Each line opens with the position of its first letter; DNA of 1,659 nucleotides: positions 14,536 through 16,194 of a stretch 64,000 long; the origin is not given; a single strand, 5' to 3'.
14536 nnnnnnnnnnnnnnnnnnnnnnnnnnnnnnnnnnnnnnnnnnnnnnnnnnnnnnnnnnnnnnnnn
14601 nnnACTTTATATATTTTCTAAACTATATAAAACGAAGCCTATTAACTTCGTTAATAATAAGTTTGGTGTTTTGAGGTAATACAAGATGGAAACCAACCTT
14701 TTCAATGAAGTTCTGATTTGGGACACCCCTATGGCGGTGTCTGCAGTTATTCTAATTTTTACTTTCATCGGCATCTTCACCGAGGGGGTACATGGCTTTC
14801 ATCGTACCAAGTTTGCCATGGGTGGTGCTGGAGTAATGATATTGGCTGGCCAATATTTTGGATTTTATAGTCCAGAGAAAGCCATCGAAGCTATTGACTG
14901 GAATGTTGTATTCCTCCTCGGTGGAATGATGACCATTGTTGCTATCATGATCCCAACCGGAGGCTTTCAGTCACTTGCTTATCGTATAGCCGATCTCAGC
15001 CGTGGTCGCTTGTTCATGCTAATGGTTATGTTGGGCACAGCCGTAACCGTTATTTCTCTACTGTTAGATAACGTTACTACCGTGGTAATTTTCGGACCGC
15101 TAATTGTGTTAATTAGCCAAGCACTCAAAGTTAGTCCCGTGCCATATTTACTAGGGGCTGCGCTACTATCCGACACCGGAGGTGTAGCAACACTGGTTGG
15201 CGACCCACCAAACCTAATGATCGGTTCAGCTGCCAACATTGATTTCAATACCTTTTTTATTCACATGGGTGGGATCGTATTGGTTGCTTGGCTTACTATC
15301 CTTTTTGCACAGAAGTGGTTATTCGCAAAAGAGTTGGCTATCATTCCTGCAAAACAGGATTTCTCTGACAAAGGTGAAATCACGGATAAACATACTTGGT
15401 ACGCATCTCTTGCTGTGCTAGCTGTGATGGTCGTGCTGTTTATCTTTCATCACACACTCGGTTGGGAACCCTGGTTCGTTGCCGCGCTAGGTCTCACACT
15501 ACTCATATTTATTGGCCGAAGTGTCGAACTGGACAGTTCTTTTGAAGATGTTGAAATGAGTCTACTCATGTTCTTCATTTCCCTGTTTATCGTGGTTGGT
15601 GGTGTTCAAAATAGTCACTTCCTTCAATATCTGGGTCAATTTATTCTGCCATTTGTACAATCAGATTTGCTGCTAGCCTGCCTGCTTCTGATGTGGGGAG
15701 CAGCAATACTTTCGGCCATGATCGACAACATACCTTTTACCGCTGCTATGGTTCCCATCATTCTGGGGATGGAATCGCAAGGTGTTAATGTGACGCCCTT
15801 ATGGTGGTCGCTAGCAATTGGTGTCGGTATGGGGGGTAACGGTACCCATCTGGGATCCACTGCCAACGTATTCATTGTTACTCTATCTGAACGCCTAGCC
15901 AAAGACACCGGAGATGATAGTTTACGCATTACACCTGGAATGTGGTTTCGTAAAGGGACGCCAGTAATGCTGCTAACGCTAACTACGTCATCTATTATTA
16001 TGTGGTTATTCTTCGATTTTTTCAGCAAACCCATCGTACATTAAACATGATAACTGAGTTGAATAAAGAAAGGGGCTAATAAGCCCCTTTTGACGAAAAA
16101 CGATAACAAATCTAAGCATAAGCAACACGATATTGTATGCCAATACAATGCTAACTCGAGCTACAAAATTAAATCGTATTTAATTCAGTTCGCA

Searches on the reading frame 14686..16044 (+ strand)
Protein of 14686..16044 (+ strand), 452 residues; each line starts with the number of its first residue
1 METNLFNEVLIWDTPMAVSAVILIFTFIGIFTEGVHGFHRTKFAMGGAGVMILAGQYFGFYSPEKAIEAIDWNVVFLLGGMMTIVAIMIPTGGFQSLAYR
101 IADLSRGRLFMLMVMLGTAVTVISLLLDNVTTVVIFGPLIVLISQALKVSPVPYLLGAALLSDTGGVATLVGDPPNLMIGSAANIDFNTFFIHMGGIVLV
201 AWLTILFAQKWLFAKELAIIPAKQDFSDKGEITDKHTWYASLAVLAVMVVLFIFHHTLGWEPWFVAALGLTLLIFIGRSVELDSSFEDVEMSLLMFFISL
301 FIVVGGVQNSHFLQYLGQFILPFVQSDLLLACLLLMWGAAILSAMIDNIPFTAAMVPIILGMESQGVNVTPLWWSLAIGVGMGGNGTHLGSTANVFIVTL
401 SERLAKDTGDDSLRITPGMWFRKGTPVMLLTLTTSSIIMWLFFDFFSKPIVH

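Call 54: search_protein_families(library=pfam, proteins=[window:14686-16044:+], max_evalue=0.00001)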
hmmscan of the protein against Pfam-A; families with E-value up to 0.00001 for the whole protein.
window:14686-16044:+ (452 aa): 2 families
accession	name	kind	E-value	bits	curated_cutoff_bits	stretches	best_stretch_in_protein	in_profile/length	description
PF03600.22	CitMHS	-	2e-72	244.6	31.9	1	30-379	4-336/336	Citrate transporter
PF02040.21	ArsB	-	3.7e-08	33.6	22.2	1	43-433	25-413/423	Arsenical pump membrane protein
